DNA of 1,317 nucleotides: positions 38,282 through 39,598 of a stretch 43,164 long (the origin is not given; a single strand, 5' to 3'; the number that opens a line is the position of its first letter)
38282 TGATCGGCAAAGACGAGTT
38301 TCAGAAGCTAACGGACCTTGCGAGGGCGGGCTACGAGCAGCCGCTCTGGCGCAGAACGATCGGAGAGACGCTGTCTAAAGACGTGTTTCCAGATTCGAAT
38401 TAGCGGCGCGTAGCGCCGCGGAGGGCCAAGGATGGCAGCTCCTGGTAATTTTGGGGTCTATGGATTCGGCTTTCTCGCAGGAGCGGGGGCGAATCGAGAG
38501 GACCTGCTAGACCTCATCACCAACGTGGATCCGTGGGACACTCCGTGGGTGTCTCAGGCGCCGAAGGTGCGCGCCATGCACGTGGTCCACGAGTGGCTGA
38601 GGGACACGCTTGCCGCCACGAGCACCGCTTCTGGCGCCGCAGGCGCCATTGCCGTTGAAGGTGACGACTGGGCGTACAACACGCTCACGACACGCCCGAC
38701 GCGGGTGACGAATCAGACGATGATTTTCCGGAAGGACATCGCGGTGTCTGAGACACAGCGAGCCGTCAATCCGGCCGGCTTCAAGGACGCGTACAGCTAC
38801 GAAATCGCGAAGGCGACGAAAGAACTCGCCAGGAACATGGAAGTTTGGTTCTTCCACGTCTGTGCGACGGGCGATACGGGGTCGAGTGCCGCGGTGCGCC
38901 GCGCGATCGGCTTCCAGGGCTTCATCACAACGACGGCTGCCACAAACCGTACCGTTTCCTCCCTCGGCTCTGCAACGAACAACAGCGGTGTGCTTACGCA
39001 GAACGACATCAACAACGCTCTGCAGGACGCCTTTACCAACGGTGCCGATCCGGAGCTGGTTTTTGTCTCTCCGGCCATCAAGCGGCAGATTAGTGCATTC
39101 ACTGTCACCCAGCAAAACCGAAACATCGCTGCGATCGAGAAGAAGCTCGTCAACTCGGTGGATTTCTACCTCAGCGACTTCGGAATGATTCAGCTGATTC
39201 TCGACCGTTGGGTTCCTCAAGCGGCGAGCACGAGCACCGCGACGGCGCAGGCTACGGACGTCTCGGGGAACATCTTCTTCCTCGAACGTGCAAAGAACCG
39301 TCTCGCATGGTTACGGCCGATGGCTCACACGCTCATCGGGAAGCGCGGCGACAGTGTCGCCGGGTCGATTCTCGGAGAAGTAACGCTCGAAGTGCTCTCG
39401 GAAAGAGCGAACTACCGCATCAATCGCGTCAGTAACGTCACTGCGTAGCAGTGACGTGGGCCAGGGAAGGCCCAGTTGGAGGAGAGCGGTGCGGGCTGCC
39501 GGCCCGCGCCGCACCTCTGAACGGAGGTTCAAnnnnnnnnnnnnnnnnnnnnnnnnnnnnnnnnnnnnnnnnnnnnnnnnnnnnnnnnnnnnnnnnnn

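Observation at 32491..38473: The same VYG[FY]GF hexapeptide recurs at the capsid N-terminus and twice in overlapping ORFs just before terL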

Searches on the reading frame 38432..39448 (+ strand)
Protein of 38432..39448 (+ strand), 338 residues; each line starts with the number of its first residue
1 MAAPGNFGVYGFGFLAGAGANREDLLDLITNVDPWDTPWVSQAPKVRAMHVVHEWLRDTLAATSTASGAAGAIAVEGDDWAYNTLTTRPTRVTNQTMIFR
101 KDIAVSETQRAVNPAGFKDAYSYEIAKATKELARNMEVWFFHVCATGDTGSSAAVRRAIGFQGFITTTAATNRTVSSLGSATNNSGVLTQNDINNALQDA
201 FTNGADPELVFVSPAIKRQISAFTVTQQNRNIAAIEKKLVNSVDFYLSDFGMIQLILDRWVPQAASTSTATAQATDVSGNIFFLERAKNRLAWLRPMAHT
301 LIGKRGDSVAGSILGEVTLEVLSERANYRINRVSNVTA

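Call 10: search_protein_families(library=pfam, proteins=[window:38432-39448:+], max_evalue=0.01)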
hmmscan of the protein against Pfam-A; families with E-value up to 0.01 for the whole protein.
window:38432-39448:+ (338 aa): 1 family
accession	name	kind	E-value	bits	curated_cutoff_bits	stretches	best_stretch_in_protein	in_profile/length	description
PF17236.8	SU10_MCP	-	9.3e-67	226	24.1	1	19-332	8-290/292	SU10 major capsid protein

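Call 11: find_homologous_proteins(query=window:38432-39448:+, max_evalue=0.00001)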
Query window:38432-39448:+ (338 aa): 368 proteins with E <= 0.00001 among 8000 candidates; the best 120 are listed.
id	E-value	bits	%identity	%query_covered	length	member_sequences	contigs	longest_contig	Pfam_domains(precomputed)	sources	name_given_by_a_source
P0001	9.4e-201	684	91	100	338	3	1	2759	PF17236.9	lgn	-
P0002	1.1e-181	621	82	100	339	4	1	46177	PF17236.9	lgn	-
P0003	2.9e-168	577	76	100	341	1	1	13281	PF17236.9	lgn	-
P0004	3.6e-164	564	76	100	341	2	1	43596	PF17236.9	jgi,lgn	jgi:hypothetical protein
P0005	8.5e-157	539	71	100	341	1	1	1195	PF17236.9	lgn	-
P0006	2.6e-151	521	70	99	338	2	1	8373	PF17236.9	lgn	-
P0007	3.2e-142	491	68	100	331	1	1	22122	PF17236.9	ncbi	-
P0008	2.1e-137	476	67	99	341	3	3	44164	PF17236.9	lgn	-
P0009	2.6e-136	472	67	99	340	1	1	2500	PF17236.9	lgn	-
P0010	2.7e-135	469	66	98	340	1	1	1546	PF17236.9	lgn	-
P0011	6.4e-134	464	65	100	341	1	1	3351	PF17236.9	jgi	jgi:hypothetical protein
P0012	5.7e-133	461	63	100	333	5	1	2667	PF17236.9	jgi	-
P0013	7.5e-133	461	63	100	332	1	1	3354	PF17236.9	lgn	-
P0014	5.3e-131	455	66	100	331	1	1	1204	PF17236.9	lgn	-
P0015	3.6e-128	445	64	100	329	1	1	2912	PF17236.9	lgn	-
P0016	8.8e-127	441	63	99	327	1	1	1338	PF17236.9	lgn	-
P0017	2.5e-126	439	62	100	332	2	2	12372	PF17236.9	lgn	-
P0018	1.7e-124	433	63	99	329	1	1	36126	PF17236.9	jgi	jgi:hypothetical protein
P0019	4.3e-123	429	62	100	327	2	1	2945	PF17236.9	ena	-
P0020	5.8e-123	428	59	100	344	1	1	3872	PF17236.9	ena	-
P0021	5.9e-123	428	62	99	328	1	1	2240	PF17236.9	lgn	-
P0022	8.7e-123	428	64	99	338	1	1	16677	PF17236.9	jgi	jgi:hypothetical protein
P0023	1.2e-122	427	59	99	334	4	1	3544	PF17236.9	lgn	-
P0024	1.5e-122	427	61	99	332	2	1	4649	PF17236.9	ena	-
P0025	5.9e-122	425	60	99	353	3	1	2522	PF17236.9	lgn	-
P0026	8.2e-122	424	62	99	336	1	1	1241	PF17236.9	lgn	-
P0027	1.2e-121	424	60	99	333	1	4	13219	PF17236.9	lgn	-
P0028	3.3e-121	422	62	99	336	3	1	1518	PF17236.9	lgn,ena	-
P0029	1.5e-120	420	62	98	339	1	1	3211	PF17236.9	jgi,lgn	jgi:hypothetical protein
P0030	4.4e-120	419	59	100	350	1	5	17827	PF17236.9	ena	-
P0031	3.9e-119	416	62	99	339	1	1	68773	PF17236.9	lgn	-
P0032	1.1e-118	414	60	99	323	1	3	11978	PF17236.9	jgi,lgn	jgi:hypothetical protein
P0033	3.2e-118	413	62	99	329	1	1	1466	PF17236.9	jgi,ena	-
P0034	9.2e-118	411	58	99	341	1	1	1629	PF17236.9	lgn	-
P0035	4.1e-117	409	60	98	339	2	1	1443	PF17236.9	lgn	-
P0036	9.9e-117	408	59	98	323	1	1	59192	PF17236.9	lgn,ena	-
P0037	1.1e-116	407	58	100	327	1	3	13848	PF17236.9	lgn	-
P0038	1.7e-116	407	60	96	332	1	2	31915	PF17236.9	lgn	-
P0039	4.7e-116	405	58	100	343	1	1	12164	PF17236.9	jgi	jgi:hypothetical protein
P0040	1.5e-114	401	59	98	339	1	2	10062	PF17236.9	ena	-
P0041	2.7e-114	400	58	98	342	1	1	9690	PF17236.9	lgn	-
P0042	9.1e-114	398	58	99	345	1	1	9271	PF17236.9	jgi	jgi:hypothetical protein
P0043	3.3e-113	396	58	99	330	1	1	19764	PF17236.9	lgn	-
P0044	5.8e-113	395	58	99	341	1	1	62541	PF17236.9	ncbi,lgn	-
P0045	8.4e-113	395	58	99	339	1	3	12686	PF17236.9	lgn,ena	-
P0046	8.7e-113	395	58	99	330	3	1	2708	PF17236.9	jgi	jgi:hypothetical protein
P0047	1.2e-112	394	58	99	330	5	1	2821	PF17236.9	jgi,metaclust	metaclust:\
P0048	1.3e-112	394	57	98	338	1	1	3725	PF17236.9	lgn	-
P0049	2.0e-112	394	57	98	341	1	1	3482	PF17236.9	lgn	-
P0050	2.9e-112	393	57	98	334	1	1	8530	PF17236.9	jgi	jgi:hypothetical protein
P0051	1.6e-111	391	58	99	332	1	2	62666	PF17236.9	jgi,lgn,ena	-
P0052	1.2e-110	388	57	99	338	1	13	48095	PF17236.9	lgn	-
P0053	1.6e-110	387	56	100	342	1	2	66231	PF17236.9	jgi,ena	-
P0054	6.7e-110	385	57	99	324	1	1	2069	PF17236.9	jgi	-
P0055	1.4e-109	384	57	98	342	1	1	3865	PF17236.9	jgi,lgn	-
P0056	1.5e-109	384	58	99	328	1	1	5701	PF17236.9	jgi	jgi:hypothetical protein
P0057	6.7e-109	382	58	98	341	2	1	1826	PF17236.9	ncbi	-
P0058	7.7e-109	382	58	99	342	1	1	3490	PF17236.9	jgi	-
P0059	2.0e-108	380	55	98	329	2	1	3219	PF17236.9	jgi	-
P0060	2.2e-108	380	56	99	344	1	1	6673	PF17236.9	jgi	-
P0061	2.6e-108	380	55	100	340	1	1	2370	PF17236.9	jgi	jgi:hypothetical protein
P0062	3.3e-108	380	55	99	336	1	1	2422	PF17236.9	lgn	-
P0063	3.4e-108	380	57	98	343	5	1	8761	PF17236.9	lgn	-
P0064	6.5e-108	379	54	98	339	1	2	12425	PF17236.9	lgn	-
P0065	7.2e-108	379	55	98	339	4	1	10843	PF17236.9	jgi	jgi:hypothetical protein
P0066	1.1e-107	378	57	99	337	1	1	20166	PF17236.9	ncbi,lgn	-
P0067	1.1e-107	378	60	88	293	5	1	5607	PF17236.9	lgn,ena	-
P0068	3.7e-107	376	55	98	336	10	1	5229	PF17236.9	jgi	jgi:uncharacterized protein DUF5309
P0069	4.4e-107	376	55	98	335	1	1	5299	PF17236.9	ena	-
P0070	8.1e-107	375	55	98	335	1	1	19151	PF17236.9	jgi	jgi:hypothetical protein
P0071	1.2e-106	375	56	98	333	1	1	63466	PF17236.9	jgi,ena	-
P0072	2.4e-106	374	56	99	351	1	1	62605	PF17236.9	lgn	-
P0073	2.5e-106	374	56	99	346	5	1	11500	PF17236.9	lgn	-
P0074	4.0e-106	373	57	98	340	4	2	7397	PF17236.9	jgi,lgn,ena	-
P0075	5.8e-106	372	56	100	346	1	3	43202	PF17236.9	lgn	-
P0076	9.4e-106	372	57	96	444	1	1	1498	PF17236.9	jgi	jgi:hypothetical protein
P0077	1.0e-105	372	54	99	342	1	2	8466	PF17236.9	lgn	-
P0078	1.4e-105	371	54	100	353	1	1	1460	PF17236.9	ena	-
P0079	1.9e-105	371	57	100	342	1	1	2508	PF17236.9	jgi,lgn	jgi:hypothetical protein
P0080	2.3e-105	370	53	98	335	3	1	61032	PF17236.9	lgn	-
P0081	2.4e-105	370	55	99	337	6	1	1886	PF17236.9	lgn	-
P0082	2.5e-105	370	54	98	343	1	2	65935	PF17236.9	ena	-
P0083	4.0e-105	370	56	98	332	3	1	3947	PF17236.9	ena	-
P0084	5.0e-105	369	62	86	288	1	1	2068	PF17236.9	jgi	jgi:hypothetical protein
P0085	5.1e-105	369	54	99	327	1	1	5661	PF17236.9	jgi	jgi:hypothetical protein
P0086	6.5e-105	369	56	98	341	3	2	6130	PF17236.9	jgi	jgi:hypothetical protein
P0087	7.3e-105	369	56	98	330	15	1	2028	PF17236.9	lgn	-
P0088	8.2e-105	369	54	99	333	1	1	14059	PF17236.9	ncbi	-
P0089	1.3e-104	368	55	100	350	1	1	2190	PF17236.9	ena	-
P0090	1.8e-104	367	59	89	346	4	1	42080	PF17236.9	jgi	-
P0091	2.9e-104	367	53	98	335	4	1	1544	PF17236.9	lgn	-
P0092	3.2e-104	367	56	98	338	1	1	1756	PF17236.9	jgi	jgi:hypothetical protein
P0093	4.9e-104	366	56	99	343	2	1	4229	PF17236.9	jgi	jgi:hypothetical protein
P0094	5.4e-104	366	56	96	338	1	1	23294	PF17236.9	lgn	-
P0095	8.0e-104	365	55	98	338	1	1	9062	PF17236.9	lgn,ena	-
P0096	8.6e-104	365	55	99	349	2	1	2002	PF17236.9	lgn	-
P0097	1.0e-103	365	54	97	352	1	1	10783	PF17236.9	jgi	-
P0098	1.2e-103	365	54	99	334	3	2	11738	PF17236.9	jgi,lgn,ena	-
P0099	2.1e-103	364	55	98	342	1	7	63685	PF17236.9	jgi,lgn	jgi:hypothetical protein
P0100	3.3e-103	363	57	96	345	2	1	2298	PF17236.9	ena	-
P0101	6.4e-103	362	54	99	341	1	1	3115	PF17236.9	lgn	-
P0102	1.6e-102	361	55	99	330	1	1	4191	PF17236.9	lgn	-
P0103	1.9e-102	361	55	99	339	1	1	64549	PF17236.9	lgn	-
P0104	2.4e-102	360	59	90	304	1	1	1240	PF17236.9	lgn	-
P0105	5.8e-102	359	55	97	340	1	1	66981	PF17236.9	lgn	-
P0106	5.9e-102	359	55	99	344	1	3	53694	PF17236.9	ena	-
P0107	6.0e-102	359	55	99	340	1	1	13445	PF17236.9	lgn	-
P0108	9.5e-102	358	54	98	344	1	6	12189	PF17236.9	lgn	-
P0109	1.0e-101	358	55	99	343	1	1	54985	PF17236.9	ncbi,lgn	-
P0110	1.6e-101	358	55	98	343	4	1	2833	PF17236.9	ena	-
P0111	1.9e-101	358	56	98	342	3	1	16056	PF17236.9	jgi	jgi:hypothetical protein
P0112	2.3e-101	357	55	94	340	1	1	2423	PF17236.9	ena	-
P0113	3.7e-101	357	54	98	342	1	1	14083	PF17236.9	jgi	jgi:hypothetical protein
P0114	3.8e-101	357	54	99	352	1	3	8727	PF17236.9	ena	-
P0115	5.4e-101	356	54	99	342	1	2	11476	PF17236.9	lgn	-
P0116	5.8e-101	356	54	98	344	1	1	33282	PF17236.9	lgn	-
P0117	6.9e-101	356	55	99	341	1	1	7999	PF17236.9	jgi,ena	-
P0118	2.0e-100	354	53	99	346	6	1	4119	PF17236.9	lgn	-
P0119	3.8e-100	353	53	100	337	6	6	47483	PF17236.9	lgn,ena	-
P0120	5.5e-100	353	54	99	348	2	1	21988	PF17236.9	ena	-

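Call 14: find_encoding_contigs(protein=P0002, flank=10000, max_places=2)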
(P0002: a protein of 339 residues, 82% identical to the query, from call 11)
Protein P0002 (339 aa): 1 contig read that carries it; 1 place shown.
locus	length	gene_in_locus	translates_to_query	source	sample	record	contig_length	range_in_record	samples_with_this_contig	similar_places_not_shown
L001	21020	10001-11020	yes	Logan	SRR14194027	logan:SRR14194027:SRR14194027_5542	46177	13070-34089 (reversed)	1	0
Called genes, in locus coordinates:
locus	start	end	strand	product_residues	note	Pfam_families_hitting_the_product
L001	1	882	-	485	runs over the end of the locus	PF20720:nSTAND3 (weak), PF00004:AAA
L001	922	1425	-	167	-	-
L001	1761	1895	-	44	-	-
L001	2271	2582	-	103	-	-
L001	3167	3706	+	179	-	-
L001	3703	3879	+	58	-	-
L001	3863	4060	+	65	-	-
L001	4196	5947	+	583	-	-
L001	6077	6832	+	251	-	-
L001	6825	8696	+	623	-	PF23899:SU10_portal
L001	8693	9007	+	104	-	-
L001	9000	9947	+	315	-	-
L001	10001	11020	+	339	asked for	PF17236:SU10_MCP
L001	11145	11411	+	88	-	-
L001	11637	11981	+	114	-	-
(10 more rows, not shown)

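Call 15: find_encoding_contigs(protein=P0004, flank=10000, max_places=2)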
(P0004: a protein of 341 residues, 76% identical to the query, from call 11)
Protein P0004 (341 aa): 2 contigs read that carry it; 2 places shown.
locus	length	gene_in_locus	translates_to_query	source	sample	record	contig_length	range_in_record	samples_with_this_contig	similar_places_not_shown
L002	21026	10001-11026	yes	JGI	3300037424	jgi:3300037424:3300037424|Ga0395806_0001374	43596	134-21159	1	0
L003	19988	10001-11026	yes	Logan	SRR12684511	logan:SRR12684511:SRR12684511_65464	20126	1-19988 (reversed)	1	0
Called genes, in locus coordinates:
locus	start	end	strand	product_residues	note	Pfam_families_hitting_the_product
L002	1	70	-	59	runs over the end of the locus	-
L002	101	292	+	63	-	-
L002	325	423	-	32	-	-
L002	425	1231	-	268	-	PF23822:DUF7192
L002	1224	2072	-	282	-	PF00004:AAA, PF07724:AAA_2 (faint), PF07726:AAA_3, PF07728:AAA_5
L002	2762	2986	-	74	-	-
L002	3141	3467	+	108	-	-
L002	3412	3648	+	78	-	-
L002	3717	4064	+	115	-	-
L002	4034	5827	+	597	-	-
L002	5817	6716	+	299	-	PF13482:RNase_H_2 (weak)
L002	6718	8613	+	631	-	PF23899:SU10_portal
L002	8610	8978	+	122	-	-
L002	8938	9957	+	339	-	-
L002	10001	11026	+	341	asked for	PF17236:SU10_MCP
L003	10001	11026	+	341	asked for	PF17236:SU10_MCP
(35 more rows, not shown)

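Call 16: find_encoding_contigs(protein=P0008, flank=10000, max_places=2)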
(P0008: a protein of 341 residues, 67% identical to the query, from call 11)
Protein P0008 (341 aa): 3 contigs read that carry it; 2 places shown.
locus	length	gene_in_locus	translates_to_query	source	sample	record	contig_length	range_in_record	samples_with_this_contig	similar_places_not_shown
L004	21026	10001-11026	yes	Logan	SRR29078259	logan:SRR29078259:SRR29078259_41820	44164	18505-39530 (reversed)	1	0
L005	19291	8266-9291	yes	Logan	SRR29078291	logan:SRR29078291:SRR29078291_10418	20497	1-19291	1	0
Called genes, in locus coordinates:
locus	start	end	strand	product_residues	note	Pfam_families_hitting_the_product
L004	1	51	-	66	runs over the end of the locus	-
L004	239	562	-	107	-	-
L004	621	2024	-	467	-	PF00004:AAA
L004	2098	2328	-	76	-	-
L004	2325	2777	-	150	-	PF04002:RadC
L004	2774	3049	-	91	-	-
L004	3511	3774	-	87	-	-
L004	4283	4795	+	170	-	-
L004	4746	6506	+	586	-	-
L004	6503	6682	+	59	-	-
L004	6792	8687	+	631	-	PF23899:SU10_portal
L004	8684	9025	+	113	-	-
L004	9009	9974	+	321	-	-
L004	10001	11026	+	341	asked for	PF17236:SU10_MCP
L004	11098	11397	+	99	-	-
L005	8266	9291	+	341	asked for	PF17236:SU10_MCP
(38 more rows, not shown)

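Call 23: search_solved_structures(query=window:38432-39448:+, max_evalue=0.01, show_alignments=2)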
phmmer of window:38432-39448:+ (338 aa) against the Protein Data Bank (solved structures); distinct sequences matched with E-value up to 0.01: 2.
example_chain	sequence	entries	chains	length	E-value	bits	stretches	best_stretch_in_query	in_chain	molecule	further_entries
9ny2_A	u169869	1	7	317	4.4e-21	78.6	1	20-330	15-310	Capsid and scaffold protein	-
7z45_A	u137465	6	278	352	1.2e-08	37.8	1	27-139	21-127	Major head protein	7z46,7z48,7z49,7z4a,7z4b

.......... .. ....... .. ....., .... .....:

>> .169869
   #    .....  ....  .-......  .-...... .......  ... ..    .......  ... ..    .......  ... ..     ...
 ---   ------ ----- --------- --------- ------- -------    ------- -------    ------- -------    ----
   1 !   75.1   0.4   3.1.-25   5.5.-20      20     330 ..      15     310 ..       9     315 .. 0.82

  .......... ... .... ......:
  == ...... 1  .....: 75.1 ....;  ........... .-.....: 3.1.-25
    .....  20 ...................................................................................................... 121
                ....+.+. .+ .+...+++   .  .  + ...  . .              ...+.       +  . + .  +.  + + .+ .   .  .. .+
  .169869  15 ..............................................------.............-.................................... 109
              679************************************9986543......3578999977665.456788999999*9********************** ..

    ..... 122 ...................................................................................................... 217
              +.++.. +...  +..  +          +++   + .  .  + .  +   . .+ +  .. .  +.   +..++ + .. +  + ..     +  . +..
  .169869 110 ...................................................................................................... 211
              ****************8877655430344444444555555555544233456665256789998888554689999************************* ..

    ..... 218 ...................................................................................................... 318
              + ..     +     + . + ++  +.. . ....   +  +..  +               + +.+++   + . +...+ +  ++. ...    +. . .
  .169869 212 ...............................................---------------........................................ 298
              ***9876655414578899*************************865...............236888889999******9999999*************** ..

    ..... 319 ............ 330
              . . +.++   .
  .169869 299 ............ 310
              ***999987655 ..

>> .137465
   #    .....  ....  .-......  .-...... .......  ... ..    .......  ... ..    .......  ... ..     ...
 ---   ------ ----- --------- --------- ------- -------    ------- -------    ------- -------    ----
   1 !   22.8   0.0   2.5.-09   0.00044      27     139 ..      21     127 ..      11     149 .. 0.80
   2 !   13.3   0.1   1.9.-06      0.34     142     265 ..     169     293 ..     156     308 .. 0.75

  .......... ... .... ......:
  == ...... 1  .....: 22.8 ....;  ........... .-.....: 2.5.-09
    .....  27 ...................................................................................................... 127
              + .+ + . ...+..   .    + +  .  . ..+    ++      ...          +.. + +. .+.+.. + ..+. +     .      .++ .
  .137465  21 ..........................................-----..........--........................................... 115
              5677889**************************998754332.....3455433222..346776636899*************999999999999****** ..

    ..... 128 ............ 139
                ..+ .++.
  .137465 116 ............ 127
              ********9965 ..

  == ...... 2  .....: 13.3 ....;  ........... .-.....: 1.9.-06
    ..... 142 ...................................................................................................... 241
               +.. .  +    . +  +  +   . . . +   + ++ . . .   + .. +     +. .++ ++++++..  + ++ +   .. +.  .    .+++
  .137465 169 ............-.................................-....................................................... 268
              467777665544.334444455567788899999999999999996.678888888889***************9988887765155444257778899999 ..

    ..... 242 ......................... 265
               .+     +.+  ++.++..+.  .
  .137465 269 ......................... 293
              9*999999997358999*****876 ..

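Call 25: find_related_loci(query=A1, collection=viral_contigs, flank=10000)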
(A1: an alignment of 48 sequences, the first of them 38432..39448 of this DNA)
Query A1 (338 aa) in viral_contigs; peptide patterns used: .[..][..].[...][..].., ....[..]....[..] (x = any residue, [..] = any of these).
599 stretches matched a pattern (row limit reached: there are more); 568 encode a relative of the query (tblastn E <= 1e-3); the best 80 are kept; 78 distinct loci.
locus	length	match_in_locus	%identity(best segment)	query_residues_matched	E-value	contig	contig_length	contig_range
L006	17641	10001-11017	82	1-338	0e+0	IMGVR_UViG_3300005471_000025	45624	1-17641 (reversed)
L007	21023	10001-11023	76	1-338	6e-169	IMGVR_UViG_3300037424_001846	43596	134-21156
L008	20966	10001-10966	70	1-328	1e-143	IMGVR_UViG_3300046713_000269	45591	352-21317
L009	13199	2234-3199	70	1-328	1e-143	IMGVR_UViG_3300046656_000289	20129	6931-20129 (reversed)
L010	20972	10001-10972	63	1-335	6e-134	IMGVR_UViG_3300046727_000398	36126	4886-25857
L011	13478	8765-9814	61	2-337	7e-129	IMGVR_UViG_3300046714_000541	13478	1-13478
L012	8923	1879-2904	56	1-335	1e-120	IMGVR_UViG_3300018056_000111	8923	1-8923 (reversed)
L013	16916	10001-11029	58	1-335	5e-120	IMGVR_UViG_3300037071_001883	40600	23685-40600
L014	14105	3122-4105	59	5-336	1e-119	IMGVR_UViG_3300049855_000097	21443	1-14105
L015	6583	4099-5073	59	5-336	2e-119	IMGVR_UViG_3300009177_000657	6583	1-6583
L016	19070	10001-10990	61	1-335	3e-119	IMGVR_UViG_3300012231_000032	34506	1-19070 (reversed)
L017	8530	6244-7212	57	5-335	2e-119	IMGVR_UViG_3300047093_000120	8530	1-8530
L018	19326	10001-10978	58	4-337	4e-115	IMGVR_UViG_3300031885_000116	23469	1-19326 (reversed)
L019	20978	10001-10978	58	4-337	4e-115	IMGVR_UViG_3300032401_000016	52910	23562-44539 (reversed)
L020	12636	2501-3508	56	2-338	3e-114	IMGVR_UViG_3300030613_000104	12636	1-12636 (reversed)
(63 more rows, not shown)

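Call 39: find_related_loci(query=window:38432-39448:+, collection=metagenome_contigs, flank=10000)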
Query window:38432-39448:+ (338 aa) in metagenome_contigs; peptide patterns used: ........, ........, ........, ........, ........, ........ (x = any residue, [..] = any of these).
248 stretches matched a pattern; 14 encode a relative of the query (tblastn E <= 1e-3); 14 distinct loci.
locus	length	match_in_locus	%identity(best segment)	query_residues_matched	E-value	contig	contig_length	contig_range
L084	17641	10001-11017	82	1-338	0e+0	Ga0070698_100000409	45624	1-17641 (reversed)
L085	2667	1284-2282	63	1-337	4e-143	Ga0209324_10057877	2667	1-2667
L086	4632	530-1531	67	1-333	1e-134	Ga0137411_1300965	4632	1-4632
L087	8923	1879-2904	56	1-335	9e-122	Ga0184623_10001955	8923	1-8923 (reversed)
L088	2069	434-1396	57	1-335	1e-128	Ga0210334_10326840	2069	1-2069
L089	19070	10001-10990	61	1-335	2e-120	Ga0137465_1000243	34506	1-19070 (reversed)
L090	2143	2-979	56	20-338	2e-113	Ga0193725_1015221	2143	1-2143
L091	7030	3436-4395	50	8-338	5e-96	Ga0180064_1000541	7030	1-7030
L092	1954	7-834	53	74-336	1e-84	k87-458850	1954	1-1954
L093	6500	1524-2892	55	75-335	2e-73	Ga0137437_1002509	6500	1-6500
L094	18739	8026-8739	51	121-338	1e-67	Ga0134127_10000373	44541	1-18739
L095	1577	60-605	57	156-337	5e-65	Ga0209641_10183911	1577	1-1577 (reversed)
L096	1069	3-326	69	231-338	5e-50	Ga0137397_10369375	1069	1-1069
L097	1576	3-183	83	278-338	1e-18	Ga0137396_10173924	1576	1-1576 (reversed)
